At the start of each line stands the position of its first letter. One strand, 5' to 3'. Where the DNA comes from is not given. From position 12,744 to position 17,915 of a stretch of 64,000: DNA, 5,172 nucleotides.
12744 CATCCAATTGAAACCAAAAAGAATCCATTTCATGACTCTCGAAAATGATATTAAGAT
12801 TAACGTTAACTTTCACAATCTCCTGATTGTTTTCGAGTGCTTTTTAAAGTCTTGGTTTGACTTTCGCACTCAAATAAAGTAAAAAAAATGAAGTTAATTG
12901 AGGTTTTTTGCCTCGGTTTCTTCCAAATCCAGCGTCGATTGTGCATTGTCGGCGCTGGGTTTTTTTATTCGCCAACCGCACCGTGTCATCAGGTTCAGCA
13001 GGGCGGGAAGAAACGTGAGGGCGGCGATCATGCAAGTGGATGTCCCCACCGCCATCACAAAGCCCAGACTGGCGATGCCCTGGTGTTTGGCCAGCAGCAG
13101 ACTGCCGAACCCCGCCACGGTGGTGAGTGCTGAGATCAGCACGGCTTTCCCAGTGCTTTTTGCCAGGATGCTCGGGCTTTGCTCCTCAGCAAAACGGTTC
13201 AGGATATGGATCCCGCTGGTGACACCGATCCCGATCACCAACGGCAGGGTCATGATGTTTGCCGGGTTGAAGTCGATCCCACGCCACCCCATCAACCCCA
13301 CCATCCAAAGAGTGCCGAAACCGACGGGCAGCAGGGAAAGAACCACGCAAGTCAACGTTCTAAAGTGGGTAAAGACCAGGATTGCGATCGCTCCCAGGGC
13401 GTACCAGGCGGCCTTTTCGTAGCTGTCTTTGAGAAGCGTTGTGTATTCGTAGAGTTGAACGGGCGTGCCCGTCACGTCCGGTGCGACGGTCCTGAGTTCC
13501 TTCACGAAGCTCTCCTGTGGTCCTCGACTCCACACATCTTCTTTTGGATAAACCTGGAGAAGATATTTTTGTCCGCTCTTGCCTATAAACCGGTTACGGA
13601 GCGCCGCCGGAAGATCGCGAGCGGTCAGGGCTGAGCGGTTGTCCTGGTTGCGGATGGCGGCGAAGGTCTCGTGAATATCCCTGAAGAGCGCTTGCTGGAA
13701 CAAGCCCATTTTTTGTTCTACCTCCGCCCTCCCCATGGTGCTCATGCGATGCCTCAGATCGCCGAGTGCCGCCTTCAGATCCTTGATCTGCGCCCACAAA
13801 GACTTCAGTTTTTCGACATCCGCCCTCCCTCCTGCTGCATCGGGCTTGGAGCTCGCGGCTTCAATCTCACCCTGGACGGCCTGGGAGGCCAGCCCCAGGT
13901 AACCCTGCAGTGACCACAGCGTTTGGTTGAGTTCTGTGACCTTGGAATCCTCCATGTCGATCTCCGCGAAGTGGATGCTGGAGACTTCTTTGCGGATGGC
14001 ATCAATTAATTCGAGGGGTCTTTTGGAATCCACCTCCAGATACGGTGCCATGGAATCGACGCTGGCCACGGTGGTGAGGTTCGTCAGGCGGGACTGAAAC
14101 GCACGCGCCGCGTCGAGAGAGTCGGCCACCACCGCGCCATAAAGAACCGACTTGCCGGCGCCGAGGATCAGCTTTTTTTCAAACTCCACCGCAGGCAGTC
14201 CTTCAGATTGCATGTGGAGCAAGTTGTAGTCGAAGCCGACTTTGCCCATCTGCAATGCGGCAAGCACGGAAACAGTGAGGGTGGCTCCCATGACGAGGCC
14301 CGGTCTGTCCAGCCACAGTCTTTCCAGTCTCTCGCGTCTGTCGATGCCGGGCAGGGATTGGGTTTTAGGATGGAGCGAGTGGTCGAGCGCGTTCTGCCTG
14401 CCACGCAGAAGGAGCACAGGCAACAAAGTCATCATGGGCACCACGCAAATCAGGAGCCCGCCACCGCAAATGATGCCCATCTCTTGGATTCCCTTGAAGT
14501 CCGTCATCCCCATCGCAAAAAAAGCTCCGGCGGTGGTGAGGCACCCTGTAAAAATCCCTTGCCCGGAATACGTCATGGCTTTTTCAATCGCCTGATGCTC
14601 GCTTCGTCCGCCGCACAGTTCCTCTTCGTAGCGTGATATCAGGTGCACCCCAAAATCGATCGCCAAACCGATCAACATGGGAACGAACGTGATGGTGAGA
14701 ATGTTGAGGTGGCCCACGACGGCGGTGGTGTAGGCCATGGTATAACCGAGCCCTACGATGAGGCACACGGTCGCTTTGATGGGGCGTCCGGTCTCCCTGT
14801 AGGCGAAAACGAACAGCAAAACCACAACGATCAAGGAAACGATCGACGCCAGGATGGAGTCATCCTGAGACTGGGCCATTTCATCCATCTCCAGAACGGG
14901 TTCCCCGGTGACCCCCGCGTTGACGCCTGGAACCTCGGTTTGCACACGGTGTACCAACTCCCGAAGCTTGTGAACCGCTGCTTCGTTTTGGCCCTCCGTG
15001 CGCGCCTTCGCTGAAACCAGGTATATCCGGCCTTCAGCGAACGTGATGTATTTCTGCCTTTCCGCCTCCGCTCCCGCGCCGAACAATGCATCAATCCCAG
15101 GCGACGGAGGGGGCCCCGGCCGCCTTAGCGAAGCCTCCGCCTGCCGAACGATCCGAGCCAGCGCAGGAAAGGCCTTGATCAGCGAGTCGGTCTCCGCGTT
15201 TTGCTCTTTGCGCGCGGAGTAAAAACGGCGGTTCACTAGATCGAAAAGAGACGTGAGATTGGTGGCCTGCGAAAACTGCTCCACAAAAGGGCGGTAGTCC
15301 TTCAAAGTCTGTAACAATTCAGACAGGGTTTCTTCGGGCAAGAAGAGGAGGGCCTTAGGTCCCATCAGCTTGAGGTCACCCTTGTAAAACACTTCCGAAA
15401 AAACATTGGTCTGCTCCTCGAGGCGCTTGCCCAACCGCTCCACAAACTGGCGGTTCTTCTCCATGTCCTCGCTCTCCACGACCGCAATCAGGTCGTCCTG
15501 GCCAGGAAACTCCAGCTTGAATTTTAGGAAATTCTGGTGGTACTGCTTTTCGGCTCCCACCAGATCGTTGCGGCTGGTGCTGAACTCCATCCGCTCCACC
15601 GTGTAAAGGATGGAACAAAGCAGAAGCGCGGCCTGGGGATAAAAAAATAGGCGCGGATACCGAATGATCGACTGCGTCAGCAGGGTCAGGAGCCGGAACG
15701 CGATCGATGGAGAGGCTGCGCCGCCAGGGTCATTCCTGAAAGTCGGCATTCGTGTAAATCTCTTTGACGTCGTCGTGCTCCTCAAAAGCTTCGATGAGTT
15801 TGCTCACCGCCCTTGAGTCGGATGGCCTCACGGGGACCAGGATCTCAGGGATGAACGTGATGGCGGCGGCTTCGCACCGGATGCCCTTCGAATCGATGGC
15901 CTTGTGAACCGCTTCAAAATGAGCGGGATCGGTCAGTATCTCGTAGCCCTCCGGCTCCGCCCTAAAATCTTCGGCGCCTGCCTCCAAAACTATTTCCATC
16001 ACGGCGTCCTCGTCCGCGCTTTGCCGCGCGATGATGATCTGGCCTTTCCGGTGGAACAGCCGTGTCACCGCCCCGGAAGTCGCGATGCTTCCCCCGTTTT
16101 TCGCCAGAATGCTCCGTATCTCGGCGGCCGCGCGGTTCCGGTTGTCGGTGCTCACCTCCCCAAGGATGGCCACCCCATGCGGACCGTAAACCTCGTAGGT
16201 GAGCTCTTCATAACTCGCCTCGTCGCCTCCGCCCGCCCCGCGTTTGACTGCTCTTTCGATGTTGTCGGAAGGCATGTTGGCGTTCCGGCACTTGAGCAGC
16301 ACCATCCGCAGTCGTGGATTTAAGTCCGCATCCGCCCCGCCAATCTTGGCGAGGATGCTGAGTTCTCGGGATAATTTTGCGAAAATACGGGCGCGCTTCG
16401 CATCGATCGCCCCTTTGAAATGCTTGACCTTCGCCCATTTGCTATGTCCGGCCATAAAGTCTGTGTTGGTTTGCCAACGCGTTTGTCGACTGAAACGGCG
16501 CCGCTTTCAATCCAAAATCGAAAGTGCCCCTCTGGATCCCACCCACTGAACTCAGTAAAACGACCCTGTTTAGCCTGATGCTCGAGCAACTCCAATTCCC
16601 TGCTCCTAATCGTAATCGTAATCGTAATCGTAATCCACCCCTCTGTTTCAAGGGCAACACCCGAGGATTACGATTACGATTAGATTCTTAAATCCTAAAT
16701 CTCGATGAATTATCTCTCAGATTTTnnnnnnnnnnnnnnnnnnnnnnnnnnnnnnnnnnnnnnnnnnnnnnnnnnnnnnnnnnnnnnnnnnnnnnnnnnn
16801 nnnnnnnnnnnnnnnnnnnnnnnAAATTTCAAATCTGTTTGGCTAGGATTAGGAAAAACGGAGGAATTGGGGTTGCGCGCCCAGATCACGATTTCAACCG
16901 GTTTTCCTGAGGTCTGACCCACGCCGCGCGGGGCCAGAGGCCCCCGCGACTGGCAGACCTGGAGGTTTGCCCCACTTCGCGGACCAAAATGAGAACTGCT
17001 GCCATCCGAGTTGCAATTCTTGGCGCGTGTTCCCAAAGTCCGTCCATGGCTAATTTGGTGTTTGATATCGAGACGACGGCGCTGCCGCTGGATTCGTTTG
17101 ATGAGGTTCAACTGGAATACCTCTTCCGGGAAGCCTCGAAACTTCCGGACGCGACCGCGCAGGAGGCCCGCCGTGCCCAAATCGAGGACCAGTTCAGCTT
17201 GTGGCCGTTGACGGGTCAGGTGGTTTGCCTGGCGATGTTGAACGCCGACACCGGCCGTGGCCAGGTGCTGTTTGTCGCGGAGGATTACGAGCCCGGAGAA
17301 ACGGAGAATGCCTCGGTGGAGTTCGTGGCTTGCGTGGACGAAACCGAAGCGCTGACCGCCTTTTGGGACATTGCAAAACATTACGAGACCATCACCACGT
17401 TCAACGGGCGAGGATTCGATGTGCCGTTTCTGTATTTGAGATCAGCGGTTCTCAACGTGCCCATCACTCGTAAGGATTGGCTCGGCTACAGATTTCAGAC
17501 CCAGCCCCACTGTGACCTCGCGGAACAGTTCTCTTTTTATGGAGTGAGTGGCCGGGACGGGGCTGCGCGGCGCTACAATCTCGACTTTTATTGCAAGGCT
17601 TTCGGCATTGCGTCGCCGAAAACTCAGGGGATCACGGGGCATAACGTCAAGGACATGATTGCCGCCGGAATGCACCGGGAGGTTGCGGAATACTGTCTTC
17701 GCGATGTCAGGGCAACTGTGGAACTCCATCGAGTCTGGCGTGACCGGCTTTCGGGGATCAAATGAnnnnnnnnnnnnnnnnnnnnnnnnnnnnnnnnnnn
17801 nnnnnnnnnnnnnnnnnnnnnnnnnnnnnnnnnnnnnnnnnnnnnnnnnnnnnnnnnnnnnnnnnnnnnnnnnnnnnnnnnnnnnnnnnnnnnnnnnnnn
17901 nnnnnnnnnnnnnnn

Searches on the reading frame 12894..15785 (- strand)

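Call 15: search_protein_families(library=pfam, proteins=[window:12894-15785:-], max_evalue=0.001)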
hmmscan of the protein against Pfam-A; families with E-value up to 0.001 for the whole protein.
window:12894-15785:- (963 aa): 1 family
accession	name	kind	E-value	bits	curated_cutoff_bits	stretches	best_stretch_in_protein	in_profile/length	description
PF03176.21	MMPL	-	5.1e-44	151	20.5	2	263-465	99-306/333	MMPL family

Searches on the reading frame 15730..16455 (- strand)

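Call 15: search_protein_families(library=pfam, proteins=[window:15730-16455:-], max_evalue=0.001)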
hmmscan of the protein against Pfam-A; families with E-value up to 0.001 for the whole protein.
window:15730-16455:- (241 aa): 2 families
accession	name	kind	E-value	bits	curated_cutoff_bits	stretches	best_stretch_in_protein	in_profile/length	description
PF01709.26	Transcrip_reg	-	4.2e-52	176.5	27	1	82-237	1-160/160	TACO1/YebC second and third domain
PF20772.2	TACO1_YebC_N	-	2.4e-27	95.6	36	1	5-75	1-72/73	TACO1/YebC protein N-terminal domain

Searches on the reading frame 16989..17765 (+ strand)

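Call 16: search_protein_families(library=pfam, proteins=[window:16989-17765:+], max_evalue=0.001)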
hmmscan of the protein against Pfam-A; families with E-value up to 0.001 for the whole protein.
window:16989-17765:+ (258 aa): 3 families
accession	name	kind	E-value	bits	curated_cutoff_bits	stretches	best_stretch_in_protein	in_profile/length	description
PF10108.15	DNA_pol_B_exo2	-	1.9e-14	54.3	24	1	117-243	36-166/213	Predicted 3'-5' exonuclease related to the exonuclease domain of PolB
PF13482.12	RNase_H_2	-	3.6e-07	30.7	22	1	117-247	43-161/165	RNase_H superfamily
PF03104.25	DNA_pol_B_exo1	-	1.1e-05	25.4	23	1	65-159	108-186/242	DNA polymerase family B, exonuclease domain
